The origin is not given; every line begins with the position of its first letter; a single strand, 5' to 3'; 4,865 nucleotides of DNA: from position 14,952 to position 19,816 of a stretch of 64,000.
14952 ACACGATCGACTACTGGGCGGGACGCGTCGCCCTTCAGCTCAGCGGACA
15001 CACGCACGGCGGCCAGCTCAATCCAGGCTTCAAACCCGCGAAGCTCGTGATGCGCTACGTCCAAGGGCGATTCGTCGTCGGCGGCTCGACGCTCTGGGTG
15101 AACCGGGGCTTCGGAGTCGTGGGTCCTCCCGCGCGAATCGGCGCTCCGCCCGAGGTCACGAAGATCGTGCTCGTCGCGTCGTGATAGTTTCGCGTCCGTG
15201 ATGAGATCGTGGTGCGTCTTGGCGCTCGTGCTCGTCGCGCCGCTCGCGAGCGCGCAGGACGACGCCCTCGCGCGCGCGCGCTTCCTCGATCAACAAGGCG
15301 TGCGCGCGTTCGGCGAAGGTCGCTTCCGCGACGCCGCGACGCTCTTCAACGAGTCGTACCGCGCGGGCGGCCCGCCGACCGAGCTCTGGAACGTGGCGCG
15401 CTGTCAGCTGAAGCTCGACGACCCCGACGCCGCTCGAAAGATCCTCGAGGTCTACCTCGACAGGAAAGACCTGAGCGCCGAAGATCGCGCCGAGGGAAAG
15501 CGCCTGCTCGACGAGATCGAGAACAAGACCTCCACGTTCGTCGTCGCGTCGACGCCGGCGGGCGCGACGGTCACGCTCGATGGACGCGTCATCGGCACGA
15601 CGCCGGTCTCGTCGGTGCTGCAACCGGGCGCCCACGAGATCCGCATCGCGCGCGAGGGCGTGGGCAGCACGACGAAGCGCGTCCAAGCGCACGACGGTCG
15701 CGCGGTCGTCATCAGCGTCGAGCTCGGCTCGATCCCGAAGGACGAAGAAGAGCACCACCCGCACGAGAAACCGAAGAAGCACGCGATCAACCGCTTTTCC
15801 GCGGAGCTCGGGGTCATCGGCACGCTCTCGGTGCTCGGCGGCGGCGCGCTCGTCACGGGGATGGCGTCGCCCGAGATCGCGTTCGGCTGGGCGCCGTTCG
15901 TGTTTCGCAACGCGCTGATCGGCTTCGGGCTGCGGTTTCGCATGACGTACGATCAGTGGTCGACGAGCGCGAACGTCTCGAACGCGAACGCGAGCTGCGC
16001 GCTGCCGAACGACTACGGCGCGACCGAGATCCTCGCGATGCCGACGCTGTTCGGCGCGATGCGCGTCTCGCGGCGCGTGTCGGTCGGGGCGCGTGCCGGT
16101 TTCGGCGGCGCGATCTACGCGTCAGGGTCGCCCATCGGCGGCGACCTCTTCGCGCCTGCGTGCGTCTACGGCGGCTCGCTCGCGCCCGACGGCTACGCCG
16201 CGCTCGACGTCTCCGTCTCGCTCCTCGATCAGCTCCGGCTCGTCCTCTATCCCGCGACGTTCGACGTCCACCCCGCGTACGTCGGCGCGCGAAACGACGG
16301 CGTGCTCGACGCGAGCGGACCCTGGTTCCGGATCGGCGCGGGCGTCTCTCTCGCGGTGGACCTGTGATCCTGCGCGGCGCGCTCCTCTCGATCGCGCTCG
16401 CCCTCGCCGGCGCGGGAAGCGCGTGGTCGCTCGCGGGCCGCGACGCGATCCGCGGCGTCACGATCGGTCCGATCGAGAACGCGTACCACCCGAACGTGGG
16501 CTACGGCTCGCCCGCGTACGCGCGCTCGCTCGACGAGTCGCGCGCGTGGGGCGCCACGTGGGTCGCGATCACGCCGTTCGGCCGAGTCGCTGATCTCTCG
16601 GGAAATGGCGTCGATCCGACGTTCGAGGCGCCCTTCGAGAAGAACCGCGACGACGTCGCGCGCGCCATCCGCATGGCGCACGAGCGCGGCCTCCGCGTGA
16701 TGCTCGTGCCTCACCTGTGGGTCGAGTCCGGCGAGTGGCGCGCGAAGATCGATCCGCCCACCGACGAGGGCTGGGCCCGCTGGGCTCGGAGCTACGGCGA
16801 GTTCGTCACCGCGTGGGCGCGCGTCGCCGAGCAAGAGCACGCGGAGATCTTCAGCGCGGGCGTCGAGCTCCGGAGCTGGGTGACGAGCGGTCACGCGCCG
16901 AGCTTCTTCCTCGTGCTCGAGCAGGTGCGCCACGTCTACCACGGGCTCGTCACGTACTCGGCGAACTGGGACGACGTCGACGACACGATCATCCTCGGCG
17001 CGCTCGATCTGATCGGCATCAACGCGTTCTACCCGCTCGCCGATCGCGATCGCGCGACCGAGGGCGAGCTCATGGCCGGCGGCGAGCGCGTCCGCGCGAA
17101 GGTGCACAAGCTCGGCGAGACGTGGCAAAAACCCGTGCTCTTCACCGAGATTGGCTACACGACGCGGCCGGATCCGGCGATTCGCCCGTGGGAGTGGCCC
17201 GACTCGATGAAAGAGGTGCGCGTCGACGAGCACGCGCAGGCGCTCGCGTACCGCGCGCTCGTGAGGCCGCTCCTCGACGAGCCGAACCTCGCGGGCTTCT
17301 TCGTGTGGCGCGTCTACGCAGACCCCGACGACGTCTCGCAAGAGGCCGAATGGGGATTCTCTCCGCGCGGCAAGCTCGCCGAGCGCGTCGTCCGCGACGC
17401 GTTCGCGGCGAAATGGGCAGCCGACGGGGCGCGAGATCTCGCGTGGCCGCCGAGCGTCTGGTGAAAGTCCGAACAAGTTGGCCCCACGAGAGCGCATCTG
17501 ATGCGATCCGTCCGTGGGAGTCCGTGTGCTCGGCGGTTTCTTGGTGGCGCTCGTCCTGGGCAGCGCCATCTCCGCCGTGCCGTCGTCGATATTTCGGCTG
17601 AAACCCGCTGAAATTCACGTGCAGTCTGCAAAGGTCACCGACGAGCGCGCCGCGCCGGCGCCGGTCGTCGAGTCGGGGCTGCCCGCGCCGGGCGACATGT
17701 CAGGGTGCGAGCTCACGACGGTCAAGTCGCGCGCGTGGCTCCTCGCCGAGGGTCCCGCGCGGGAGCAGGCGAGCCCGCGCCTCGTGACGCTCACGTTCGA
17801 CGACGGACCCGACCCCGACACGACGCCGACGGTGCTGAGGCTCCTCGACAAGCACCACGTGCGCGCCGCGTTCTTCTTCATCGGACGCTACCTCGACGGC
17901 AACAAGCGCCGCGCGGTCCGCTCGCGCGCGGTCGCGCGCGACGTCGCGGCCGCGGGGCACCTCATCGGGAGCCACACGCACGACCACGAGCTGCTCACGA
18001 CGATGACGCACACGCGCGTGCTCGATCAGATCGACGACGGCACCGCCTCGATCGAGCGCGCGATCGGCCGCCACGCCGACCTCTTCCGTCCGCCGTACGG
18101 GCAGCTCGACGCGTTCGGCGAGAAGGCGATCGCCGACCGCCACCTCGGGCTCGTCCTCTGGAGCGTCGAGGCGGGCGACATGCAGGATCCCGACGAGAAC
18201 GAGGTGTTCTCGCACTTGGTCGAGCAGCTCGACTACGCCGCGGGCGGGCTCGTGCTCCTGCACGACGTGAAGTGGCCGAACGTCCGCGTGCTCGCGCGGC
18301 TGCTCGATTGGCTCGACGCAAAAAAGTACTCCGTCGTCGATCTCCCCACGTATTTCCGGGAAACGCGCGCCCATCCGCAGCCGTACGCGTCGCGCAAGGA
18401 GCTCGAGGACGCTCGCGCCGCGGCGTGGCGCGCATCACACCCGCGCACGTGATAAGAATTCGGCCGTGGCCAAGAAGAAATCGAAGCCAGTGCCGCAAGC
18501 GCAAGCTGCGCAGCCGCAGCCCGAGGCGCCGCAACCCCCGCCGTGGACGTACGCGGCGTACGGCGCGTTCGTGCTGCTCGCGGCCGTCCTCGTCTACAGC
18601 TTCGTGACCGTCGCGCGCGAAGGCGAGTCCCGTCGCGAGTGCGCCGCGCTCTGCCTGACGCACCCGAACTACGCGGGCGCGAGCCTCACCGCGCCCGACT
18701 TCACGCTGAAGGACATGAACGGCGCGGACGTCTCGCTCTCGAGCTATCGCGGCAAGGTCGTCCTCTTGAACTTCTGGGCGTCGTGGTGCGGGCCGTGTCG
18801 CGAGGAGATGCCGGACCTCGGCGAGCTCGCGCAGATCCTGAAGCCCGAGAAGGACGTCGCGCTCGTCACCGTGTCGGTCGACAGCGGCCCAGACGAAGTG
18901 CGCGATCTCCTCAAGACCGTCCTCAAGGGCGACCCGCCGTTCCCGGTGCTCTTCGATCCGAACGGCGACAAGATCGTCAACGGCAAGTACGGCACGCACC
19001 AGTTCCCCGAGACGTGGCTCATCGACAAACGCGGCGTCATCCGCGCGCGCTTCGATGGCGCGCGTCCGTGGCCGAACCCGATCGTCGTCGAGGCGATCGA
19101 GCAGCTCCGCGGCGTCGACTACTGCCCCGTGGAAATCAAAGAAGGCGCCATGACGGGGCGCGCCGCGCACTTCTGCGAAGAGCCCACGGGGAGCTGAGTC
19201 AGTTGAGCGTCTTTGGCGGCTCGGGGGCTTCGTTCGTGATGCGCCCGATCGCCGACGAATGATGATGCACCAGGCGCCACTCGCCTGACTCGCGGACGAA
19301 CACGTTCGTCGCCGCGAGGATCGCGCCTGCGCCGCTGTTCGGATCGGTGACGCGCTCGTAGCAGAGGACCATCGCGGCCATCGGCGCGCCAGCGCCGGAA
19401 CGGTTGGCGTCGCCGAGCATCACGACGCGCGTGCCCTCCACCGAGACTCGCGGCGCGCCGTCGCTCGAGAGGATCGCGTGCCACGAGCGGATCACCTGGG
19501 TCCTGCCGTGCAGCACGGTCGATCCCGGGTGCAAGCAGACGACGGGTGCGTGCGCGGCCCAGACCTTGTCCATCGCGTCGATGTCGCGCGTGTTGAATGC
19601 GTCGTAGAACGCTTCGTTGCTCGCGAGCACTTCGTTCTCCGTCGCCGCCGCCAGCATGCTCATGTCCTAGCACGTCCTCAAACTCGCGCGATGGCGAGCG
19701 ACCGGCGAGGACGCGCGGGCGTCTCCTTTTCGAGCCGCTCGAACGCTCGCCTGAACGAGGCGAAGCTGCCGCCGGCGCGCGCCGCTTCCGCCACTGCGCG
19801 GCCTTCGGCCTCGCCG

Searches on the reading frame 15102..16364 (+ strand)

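Call 13: search_protein_families(library=pfam, proteins=[window:15102-16364:+], max_evalue=0.001)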
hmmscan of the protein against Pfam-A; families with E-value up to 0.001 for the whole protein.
window:15102-16364:+ (421 aa): 2 families
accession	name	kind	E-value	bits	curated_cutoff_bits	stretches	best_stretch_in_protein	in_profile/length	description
PF08308.17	PEGA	-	4.2e-13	49.5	20.8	1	144-208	2-67/71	PEGA domain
PF14559.12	TPR_19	-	0.0006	20.5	25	0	69-122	1-55/68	Tetratricopeptide repeat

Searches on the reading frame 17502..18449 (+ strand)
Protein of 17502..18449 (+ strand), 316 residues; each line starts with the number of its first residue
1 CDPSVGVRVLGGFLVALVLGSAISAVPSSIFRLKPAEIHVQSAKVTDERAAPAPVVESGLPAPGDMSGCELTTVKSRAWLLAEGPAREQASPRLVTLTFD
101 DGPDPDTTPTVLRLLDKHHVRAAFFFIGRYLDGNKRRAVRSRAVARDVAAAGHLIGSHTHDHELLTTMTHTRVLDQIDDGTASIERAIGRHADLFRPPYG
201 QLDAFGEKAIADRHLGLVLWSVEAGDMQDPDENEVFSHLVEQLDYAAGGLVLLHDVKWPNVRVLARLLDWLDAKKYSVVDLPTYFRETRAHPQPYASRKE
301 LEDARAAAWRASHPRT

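Call 13: search_protein_families(library=pfam, proteins=[window:17502-18449:+], max_evalue=0.001)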
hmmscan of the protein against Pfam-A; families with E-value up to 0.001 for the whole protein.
window:17502-18449:+ (316 aa): 1 family
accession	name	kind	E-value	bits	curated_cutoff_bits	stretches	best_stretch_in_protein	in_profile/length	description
PF01522.26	Polysacc_deac_1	-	9.1e-30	103.6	23.1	1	89-203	3-109/124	Polysaccharide deacetylase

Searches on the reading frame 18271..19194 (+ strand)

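Call 13: search_protein_families(library=pfam, proteins=[window:18271-19194:+], max_evalue=0.001)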
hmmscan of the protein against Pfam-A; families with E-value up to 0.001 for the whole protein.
window:18271-19194:+ (308 aa): 6 families
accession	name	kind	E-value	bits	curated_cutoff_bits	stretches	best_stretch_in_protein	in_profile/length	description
PF00578.27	AhpC-TSA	-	8.9e-25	87.5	26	1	140-259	4-123/124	AhpC/TSA family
PF08534.16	Redoxin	-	1.4e-22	80.5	26.6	1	140-270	5-142/148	Redoxin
PF13905.12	Thioredoxin_8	-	5.5e-12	46.3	27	1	161-255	1-92/94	Thioredoxin-like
PF00085.26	Thioredoxin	-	1.4e-08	35.1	23.5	1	162-211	19-66/103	Thioredoxin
PF02630.20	SCO1-SenC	-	4.2e-06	27.2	22.8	1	142-221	2-83/134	SCO1/SenC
PF00255.25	GSHPx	-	9.6e-05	22.4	27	1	143-193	3-52/108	Glutathione peroxidase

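Call 28: search_protein_families(library=ncbifam, proteins=[window:18271-19194:+], max_evalue=0.01)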
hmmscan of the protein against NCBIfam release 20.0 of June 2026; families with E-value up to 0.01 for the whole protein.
window:18271-19194:+ (308 aa): 22 families
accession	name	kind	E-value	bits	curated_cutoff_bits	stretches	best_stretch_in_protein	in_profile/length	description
NF002854.0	PRK03147.1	subfamily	4e-24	85.5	170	1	140-264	41-159/176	thiol-disulfide oxidoreductase ResA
NF047696.1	ThlDiSintTplARhiz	equivalog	1.2e-20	74.2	230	1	135-267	71-203/219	thiol:disulfide interchange protein TlpA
NF041054.1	WAxxUGC_long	equivalog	1.4e-18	67.4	300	1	137-261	80-198/354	ResA-like WAxxUGC motif-containing protein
TIGR00385.1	dsbE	subfamily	1.9e-16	60.1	123.15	1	159-263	61-156/173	DsbE family thiol:disulfide interchange protein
NF041202.1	StoA_CxxC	exception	2.3e-13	50.3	210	1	139-259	31-146/163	endospore biogenesis thiol-disulfide oxidoreductase StoA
NF011941.0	PRK15412.1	equivalog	8.1e-11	41.8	359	1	100-264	13-162/185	thiol:disulfide interchange protein DsbE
TIGR01068.1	thioredoxin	equivalog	1.7e-08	34.6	96.8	1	161-208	14-59/101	thioredoxin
TIGR01126.1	pdi_dom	equivalog_domain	8.1e-07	29.3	107.2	1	161-205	14-59/105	protein disulfide-isomerase domain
TIGR01130.1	ER_PDI_fam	subfamily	2.9e-06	27.1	344.25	1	161-212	363-412/476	protein disulfide-isomerase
NF010625.0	PRK14018.1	equivalog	4.7e-06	25.4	522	1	141-258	38-153/521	bifunctional peptide-methionine (S)-S-oxide reductase MsrA/peptide-methionine (R)-S-oxide reductase MsrB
NF006898.0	PRK09381.1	equivalog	2.7e-05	24.5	138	1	163-204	23-64/109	thioredoxin TrxA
NF038285.1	deiodinase_rel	hypoth_equivalog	3.8e-05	23.3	250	1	140-201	181-244/347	deiodinase family protein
NF006960.0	PRK09437.1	equivalog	0.00014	21.8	140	1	139-229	8-94/156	thioredoxin-dependent thiol peroxidase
NF008229.0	PRK10996.1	equivalog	0.00014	21.6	125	1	162-189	53-80/141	thioredoxin TrxC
NF045694.1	seleno_TsoB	exception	0.00015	20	805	1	138-236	451-551/572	rhodanese/DsbD fusion-like selenoprotein TsoB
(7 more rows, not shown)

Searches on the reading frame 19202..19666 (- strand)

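Call 13: search_protein_families(library=pfam, proteins=[window:19202-19666:-], max_evalue=0.001)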
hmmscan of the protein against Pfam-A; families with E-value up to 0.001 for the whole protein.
window:19202-19666:- (155 aa): 4 families
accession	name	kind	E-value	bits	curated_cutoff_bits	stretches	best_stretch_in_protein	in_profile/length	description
PF13474.12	SnoaL_3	-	1.5e-22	80.6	22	1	13-139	1-118/121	SnoaL-like domain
PF14534.12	DUF4440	-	1.1e-08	35.8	25.2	1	14-132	2-107/107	Domain of unknown function (DUF4440)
PF12680.13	SnoaL_2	-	1.3e-07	32.5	27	1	18-130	2-99/102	SnoaL-like domain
PF08332.16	CaMKII_AD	-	0.00053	20.6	22.1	0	11-140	3-127/128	Calcium/calmodulin dependent protein kinase II association domain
